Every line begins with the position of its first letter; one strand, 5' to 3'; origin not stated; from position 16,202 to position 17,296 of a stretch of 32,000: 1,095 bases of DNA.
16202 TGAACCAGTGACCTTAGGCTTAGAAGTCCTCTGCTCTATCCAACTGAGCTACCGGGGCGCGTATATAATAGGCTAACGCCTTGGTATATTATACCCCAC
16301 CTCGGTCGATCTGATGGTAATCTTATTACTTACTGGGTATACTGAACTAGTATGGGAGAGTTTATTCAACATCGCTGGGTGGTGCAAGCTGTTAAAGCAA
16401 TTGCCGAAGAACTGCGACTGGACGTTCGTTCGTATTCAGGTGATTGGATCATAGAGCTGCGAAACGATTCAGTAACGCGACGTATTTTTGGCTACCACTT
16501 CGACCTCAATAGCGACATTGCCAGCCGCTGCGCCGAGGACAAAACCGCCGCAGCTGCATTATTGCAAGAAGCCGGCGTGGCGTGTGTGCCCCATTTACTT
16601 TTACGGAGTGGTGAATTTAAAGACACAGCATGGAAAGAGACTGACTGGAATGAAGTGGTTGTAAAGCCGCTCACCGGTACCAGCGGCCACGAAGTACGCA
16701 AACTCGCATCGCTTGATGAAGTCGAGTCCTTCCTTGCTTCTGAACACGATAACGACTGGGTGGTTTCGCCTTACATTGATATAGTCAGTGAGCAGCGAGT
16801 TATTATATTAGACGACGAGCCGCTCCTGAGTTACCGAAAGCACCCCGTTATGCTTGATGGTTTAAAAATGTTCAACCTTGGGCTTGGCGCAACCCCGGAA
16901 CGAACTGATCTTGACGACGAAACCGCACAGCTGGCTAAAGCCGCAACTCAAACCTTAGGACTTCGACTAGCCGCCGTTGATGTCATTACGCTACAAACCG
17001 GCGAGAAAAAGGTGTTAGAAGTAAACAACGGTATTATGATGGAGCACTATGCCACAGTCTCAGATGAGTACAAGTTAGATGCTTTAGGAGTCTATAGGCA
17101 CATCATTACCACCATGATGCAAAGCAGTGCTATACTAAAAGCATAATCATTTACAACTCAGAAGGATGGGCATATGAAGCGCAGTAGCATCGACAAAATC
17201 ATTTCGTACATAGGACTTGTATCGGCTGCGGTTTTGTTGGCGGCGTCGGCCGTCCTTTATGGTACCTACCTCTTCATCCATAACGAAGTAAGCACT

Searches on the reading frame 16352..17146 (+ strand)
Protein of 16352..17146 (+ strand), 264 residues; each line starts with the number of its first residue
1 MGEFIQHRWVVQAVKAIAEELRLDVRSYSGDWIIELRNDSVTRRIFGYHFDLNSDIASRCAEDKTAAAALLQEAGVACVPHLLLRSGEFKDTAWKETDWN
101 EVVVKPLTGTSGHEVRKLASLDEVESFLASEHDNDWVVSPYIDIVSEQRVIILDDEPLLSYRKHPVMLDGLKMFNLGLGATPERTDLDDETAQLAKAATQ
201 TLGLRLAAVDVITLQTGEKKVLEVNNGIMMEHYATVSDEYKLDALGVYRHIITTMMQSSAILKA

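Call 39: find_homologous_proteins(query=window:16352-17146:+, max_evalue=1e-40)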
Query window:16352-17146:+ (264 aa): 98 proteins with E <= 1e-40 among 6028 candidates.
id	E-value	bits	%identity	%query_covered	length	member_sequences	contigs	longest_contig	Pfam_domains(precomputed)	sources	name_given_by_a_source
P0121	1.2e-169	580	100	100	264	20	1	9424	PF02955.22,PF14243.12,PF08443.17,PF02655.20,PF18299.7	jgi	-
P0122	6.2e-138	476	80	100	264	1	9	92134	PF02955.22,PF14243.12,PF08443.17,PF02655.20,PF18299.7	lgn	-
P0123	1.6e-125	436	73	100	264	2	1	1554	PF02955.22,PF14243.12,PF08443.17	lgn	-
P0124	7.2e-74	266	50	98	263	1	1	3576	PF02955.22,PF14243.12,PF08443.17,PF02655.20,PF18299.7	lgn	-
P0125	1.6e-73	265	49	98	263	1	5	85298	PF02955.22,PF14243.12,PF08443.17,PF02655.20,PF18299.7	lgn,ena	-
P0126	1.1e-71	259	49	97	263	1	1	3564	PF14243.12,PF08443.17,PF02655.20,PF18299.7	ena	-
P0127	3.7e-66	241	46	98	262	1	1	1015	PF08443.17,PF02655.20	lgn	-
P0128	1.0e-65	240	47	97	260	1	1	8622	PF14397.12,PF08443.17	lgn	-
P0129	1.1e-65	240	46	97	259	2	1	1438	PF14397.12,PF14243.12,PF08443.17,PF02655.20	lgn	-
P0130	2.8e-65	238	47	97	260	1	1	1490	PF14397.12,PF14243.12,PF08443.17,PF02655.20,PF18299.7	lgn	-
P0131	1.7e-64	236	45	97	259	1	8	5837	PF14397.12,PF08443.17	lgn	-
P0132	9.1e-64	233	46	97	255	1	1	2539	PF14397.12,PF14243.12,PF08443.17,PF18299.7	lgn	-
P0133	9.7e-64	233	44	97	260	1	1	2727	PF02955.22,PF14397.12,PF08443.17,PF02655.20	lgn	-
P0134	1.2e-63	233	46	97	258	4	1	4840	PF14397.12,PF08443.17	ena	-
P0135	5.0e-63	231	47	95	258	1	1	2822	PF08443.17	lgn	-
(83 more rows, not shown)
